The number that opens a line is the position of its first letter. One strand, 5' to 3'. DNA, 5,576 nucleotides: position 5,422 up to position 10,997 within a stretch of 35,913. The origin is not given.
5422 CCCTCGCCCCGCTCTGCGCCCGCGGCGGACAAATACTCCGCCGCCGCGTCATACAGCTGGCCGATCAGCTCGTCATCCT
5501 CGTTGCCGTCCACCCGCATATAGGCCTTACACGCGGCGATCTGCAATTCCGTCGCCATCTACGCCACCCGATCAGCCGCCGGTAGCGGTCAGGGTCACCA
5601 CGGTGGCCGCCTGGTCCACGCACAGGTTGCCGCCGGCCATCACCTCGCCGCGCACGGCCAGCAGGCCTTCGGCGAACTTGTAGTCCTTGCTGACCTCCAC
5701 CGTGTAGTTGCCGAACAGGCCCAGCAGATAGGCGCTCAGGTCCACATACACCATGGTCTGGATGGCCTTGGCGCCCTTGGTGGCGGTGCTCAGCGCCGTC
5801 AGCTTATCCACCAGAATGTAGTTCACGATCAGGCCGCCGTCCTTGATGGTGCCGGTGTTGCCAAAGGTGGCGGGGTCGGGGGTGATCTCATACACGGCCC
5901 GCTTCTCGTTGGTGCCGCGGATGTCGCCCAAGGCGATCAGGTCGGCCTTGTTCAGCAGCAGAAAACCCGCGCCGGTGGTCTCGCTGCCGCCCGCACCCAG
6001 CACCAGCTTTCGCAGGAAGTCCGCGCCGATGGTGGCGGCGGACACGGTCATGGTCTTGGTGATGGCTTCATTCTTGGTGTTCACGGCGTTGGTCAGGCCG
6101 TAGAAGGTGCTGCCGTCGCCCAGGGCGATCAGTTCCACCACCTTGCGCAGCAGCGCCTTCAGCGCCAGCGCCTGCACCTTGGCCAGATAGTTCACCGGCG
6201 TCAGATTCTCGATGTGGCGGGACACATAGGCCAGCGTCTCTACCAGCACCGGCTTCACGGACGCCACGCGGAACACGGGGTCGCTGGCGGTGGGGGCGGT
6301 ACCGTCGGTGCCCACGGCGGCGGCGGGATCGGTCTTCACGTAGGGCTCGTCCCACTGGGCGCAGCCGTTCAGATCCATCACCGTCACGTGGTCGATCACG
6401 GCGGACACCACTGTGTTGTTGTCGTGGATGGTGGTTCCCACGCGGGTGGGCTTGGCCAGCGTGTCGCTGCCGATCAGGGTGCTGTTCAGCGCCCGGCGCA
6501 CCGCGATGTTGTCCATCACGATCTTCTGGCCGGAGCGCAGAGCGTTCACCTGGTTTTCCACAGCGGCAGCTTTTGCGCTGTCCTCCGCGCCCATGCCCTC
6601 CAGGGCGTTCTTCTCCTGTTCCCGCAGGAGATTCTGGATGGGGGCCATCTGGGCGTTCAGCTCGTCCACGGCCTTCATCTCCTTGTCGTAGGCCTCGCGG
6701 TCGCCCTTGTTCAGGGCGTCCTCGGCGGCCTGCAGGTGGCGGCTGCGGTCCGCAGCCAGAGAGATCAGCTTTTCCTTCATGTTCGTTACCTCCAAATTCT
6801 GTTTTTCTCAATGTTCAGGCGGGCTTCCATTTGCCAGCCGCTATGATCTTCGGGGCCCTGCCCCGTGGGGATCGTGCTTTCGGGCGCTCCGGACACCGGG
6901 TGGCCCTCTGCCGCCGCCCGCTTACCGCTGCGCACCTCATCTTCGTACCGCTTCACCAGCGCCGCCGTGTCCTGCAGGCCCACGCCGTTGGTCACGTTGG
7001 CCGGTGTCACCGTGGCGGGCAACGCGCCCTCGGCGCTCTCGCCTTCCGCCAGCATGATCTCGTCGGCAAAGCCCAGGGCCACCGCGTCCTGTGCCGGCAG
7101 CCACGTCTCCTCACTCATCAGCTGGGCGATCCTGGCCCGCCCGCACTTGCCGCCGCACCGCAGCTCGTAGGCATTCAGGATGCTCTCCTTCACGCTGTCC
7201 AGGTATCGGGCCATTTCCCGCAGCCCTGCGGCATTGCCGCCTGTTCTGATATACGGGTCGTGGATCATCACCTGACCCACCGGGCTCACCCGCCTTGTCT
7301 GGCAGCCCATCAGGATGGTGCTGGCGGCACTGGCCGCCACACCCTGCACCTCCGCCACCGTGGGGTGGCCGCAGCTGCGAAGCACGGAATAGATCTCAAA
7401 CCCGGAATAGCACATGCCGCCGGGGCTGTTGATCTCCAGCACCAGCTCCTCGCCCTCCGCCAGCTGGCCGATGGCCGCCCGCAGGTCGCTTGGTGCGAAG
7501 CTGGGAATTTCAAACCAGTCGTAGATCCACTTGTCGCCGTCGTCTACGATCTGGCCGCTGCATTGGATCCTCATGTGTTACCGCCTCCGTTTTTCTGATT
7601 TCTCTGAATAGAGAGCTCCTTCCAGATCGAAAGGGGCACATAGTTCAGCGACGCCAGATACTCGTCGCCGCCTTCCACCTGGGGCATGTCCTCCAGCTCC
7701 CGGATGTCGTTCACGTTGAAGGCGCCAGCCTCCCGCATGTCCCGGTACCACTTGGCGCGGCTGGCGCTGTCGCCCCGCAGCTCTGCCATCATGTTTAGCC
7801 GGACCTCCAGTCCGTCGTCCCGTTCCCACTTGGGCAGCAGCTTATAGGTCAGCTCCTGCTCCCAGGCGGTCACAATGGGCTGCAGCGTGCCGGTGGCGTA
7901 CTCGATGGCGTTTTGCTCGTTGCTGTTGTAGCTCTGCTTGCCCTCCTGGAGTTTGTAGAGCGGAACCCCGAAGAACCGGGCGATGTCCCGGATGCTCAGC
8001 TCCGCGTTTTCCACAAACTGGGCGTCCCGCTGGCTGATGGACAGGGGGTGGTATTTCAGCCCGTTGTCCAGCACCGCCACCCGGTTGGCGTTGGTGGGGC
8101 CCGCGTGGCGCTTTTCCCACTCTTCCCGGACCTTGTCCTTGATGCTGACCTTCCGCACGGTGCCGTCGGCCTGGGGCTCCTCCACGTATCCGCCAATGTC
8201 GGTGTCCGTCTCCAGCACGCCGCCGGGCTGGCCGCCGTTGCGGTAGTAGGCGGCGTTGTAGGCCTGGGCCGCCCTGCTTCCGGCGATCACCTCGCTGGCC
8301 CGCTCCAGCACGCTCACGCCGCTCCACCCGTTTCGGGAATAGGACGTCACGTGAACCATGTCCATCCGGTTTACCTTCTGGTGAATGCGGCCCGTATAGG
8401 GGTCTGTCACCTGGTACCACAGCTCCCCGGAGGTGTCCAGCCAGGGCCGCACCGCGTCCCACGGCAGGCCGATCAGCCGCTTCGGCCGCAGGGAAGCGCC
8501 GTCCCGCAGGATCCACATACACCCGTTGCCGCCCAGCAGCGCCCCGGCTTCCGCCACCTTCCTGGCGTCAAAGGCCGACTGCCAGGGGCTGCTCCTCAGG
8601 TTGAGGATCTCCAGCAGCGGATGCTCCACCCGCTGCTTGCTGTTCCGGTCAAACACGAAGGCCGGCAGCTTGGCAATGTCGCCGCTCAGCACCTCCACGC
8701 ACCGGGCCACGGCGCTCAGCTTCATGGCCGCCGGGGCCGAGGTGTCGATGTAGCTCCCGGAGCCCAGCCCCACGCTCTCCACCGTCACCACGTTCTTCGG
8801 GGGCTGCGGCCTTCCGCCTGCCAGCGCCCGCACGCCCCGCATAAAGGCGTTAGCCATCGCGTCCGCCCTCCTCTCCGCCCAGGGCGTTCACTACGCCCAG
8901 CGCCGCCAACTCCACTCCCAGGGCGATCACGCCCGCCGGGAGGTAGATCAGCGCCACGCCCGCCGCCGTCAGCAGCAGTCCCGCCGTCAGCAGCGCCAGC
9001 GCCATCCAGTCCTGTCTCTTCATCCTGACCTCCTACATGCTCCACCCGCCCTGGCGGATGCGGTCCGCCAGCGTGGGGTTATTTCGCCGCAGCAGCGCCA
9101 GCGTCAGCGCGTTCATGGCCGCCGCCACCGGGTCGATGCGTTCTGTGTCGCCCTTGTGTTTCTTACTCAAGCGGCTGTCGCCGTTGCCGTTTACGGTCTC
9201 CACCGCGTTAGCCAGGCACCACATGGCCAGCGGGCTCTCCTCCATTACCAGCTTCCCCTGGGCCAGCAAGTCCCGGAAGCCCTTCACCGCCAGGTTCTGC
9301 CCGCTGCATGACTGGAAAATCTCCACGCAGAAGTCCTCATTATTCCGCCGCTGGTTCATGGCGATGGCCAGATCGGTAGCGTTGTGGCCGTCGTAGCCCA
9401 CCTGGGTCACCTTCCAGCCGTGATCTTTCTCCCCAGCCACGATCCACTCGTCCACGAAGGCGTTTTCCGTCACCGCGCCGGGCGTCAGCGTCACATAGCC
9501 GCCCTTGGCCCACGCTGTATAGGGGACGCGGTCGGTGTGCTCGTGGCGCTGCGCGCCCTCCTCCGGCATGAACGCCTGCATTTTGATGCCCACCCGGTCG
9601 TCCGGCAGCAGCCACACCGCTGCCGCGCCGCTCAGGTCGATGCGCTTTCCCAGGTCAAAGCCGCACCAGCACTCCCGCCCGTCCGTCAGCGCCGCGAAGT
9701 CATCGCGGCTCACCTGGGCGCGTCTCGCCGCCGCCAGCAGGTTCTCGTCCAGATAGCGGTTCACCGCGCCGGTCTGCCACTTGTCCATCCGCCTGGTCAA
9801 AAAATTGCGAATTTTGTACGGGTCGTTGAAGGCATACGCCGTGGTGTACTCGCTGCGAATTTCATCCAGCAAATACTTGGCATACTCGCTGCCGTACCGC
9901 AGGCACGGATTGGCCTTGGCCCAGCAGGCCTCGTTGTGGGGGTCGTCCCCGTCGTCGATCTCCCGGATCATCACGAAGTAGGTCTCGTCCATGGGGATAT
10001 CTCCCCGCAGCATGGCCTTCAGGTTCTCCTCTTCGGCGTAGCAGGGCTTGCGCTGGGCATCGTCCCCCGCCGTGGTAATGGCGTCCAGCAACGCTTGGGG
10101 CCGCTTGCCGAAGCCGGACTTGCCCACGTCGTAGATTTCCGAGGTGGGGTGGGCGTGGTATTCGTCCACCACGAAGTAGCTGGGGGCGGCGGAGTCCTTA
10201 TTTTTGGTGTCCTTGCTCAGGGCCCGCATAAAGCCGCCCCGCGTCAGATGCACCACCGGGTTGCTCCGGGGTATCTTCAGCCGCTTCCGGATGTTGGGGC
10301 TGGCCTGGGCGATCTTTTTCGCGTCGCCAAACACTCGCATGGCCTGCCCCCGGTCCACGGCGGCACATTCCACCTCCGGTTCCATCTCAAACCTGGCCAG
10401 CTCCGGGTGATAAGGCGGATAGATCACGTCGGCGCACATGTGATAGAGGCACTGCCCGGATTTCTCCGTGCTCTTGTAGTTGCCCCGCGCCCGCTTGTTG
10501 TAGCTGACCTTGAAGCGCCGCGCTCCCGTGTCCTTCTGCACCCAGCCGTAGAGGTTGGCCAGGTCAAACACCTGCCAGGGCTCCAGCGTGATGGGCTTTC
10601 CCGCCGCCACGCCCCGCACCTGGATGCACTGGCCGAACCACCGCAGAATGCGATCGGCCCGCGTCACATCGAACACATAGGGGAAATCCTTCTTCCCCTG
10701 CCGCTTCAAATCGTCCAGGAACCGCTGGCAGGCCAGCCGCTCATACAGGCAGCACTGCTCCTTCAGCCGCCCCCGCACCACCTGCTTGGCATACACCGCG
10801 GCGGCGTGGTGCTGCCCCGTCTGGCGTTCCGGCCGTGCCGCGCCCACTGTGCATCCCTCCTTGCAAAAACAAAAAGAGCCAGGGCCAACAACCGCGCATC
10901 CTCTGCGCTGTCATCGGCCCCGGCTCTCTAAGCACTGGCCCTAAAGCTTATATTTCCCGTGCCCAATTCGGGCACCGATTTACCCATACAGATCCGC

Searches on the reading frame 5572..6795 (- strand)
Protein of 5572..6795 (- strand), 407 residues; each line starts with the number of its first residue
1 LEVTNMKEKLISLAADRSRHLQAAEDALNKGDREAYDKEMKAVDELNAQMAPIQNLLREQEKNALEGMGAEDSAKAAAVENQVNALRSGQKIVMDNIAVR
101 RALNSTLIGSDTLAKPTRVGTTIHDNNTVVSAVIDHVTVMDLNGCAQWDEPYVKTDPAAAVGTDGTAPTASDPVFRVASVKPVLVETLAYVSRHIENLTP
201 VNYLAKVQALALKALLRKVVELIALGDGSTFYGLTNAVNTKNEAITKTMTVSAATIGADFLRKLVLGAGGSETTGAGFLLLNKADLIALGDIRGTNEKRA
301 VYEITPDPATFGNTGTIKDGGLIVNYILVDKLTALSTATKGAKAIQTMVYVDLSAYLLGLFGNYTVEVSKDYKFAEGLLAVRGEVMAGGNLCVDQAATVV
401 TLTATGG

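Call 17: search_protein_families(library=phrogs, proteins=[window:5572-6795:-], max_evalue=0.00001)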
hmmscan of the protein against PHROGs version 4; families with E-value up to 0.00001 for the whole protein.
window:5572-6795:- (407 aa): 1 family
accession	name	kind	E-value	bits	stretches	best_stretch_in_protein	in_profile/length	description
phrog_10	-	head and packaging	1.9e-15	57.9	1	6-407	261-640/752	major head protein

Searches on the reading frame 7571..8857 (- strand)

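Call 17: search_protein_families(library=phrogs, proteins=[window:7571-8857:-], max_evalue=0.00001)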
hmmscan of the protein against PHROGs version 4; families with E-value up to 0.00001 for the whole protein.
window:7571-8857:- (428 aa): 6 families
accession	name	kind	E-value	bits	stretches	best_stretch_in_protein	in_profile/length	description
phrog_12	-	head and packaging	4e-101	341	1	27-424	71-444/646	portal protein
phrog_2662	-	head and packaging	1.8e-56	193.1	1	49-407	69-421/717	portal protein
phrog_5929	-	head and packaging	5.3e-52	177.4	1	197-421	4-214/228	portal protein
phrog_11323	-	unknown function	9.5e-25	88.2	1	308-411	8-111/130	-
phrog_2271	-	head and packaging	2.7e-20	72.7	1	42-406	47-399/859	portal protein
phrog_21454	-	unknown function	6.8e-13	49.5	1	241-406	14-176/320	-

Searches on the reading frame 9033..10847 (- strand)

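Call 17: search_protein_families(library=phrogs, proteins=[window:9033-10847:-], max_evalue=0.00001)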
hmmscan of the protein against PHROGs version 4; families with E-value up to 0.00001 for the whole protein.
window:9033-10847:- (604 aa): 6 families
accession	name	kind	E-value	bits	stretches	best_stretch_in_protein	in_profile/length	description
phrog_9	-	head and packaging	6.5e-121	406.6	1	9-592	161-671/812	terminase large subunit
phrog_2699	-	head and packaging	1.8e-58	198.9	1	281-591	9-300/315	terminase large subunit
phrog_4914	-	head and packaging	3.7e-38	132.2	1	10-222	5-210/213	terminase large subunit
phrog_10517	-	head and packaging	5.8e-34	118.4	1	14-137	35-155/207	terminase large subunit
phrog_7331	-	head and packaging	1.5e-12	48.1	1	502-596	11-104/113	terminase large subunit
phrog_37124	-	unknown function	6.4e-08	33.5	1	399-518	3-130/143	-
